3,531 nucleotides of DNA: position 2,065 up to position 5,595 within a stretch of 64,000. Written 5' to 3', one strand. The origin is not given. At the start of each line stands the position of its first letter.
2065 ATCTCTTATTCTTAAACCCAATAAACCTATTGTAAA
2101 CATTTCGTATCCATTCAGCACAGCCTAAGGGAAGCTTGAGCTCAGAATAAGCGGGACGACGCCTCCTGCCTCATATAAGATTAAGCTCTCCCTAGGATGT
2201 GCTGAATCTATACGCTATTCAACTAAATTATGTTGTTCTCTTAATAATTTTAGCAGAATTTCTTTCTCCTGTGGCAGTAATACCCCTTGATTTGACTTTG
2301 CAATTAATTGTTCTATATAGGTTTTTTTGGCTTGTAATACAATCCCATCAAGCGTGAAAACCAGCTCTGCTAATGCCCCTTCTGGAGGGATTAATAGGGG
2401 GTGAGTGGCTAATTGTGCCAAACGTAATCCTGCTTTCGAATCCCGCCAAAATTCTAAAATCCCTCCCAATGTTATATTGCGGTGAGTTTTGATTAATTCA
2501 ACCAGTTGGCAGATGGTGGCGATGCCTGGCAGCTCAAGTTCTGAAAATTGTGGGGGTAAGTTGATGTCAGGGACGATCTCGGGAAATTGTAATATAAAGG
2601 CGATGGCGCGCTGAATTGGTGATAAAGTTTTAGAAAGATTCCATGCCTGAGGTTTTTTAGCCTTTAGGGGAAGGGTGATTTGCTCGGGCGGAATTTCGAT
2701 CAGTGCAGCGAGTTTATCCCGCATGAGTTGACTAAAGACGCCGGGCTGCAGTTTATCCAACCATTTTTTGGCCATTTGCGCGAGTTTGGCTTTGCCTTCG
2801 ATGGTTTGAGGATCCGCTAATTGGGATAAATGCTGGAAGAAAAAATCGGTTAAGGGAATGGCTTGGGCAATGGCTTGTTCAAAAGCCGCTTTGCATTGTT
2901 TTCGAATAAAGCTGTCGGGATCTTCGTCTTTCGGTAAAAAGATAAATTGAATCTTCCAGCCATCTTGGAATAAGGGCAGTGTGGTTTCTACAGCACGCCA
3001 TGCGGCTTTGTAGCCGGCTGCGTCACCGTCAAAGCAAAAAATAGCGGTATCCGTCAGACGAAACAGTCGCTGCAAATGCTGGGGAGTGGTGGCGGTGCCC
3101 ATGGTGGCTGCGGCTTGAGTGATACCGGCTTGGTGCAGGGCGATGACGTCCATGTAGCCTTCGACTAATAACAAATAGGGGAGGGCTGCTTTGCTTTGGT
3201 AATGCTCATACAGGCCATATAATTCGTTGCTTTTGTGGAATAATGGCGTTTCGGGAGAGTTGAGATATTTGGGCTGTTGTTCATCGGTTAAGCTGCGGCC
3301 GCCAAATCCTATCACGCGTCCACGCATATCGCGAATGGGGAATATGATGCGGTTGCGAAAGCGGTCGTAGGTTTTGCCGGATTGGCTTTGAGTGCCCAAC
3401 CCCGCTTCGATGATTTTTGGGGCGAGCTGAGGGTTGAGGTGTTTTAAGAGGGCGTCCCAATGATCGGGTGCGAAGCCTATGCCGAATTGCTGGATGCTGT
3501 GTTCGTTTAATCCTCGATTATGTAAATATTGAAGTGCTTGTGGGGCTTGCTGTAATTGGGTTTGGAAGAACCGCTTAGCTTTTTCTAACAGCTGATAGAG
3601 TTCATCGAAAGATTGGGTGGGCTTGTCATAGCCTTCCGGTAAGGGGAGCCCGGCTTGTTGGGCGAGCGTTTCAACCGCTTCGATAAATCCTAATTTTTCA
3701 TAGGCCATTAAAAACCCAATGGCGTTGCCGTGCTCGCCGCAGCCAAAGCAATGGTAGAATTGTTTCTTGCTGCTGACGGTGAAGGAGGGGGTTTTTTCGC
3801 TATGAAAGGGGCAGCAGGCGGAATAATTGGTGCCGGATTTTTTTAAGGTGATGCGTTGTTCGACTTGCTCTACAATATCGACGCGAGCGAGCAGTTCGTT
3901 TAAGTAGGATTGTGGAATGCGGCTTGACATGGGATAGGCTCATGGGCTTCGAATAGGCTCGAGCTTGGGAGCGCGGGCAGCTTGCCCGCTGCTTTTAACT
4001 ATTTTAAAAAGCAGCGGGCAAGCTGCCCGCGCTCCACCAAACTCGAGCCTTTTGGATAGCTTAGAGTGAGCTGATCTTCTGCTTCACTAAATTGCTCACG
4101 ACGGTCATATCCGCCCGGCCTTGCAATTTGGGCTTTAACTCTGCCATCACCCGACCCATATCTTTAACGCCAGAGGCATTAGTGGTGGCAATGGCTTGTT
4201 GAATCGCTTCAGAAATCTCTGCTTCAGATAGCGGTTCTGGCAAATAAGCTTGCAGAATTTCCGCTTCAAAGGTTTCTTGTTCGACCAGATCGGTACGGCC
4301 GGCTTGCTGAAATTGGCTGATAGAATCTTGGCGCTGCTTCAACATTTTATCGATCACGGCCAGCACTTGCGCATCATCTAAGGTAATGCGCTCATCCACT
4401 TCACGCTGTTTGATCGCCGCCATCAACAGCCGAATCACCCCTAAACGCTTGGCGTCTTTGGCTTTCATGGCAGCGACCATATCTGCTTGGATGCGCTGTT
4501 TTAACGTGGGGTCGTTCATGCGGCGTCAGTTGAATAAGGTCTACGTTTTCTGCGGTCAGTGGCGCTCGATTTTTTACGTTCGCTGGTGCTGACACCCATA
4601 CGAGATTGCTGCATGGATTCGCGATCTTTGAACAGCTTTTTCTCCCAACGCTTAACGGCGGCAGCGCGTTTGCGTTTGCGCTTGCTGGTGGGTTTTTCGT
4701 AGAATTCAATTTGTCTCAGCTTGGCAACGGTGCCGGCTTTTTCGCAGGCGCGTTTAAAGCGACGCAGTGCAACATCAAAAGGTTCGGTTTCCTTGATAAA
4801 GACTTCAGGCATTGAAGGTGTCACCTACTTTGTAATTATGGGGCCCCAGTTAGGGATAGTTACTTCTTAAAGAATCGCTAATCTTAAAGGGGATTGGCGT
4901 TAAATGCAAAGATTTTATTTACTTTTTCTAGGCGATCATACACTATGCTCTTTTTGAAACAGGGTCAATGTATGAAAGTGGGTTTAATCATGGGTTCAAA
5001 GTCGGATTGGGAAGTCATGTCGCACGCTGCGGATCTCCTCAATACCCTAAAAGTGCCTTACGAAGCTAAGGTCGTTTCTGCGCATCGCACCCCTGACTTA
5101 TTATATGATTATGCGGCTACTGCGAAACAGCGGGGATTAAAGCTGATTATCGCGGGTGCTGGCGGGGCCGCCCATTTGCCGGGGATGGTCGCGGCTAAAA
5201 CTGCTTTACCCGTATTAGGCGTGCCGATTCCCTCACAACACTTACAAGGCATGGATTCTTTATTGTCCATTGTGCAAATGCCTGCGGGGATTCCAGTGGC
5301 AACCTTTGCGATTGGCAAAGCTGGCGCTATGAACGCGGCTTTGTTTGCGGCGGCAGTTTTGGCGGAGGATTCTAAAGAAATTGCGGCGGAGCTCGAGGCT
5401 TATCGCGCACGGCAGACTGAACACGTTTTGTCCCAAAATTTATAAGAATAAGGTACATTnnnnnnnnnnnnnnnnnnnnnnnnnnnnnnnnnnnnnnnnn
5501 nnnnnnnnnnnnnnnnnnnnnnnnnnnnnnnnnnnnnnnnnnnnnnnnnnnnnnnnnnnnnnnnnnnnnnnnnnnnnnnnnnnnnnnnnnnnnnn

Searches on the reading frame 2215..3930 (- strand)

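Call 16: search_protein_families(library=pfam, proteins=[window:2215-3930:-], max_evalue=0.001)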
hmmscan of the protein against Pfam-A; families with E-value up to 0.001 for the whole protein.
window:2215-3930:- (571 aa): 8 families
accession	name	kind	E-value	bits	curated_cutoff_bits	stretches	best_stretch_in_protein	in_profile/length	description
PF08275.17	DNAG_N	-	1e-43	148.9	26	1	121-242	1-126/128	DNA primase catalytic core, N-terminal domain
PF01807.25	Zn_ribbon_DnaG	-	2.1e-38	130.5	24.9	1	6-97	2-93/98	CHC2 zinc finger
PF13155.12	Toprim_2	-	1.3e-17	64.3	22.1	1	255-342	2-88/88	Toprim-like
PF08278.16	DnaG_DnaB_bind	-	2.3e-17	63.9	29.1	1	440-562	2-124/124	DNA primase DnaG DnaB-binding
PF13662.12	Toprim_4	-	6.5e-16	58.8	25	1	253-330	3-84/85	Toprim domain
PF01751.28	Toprim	-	2.4e-14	53.7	23.1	1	253-322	2-85/96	Toprim domain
PF10410.14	DnaB_bind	-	1.1e-07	32.5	20.6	1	362-416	2-56/56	DnaB-helicase binding domain of primase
PF13362.12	Toprim_3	-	7.8e-06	26.7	27.2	1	253-346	2-93/95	Toprim domain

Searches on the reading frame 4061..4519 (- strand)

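Call 16: search_protein_families(library=pfam, proteins=[window:4061-4519:-], max_evalue=0.001)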
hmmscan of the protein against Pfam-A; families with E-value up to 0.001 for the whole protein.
window:4061-4519:- (152 aa): 1 family
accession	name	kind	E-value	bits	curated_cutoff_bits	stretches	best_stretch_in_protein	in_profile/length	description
PF09424.15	YqeY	-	9.8e-56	188.2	27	1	7-148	1-142/143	Yqey-like protein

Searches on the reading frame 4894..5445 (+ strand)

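Call 16: search_protein_families(library=pfam, proteins=[window:4894-5445:+], max_evalue=0.001)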
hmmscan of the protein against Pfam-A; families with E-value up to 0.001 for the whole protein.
window:4894-5445:+ (183 aa): 1 family
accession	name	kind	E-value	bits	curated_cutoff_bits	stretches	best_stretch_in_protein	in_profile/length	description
PF00731.26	AIRC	-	7.6e-63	210.9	30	1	28-176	1-147/148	AIR carboxylase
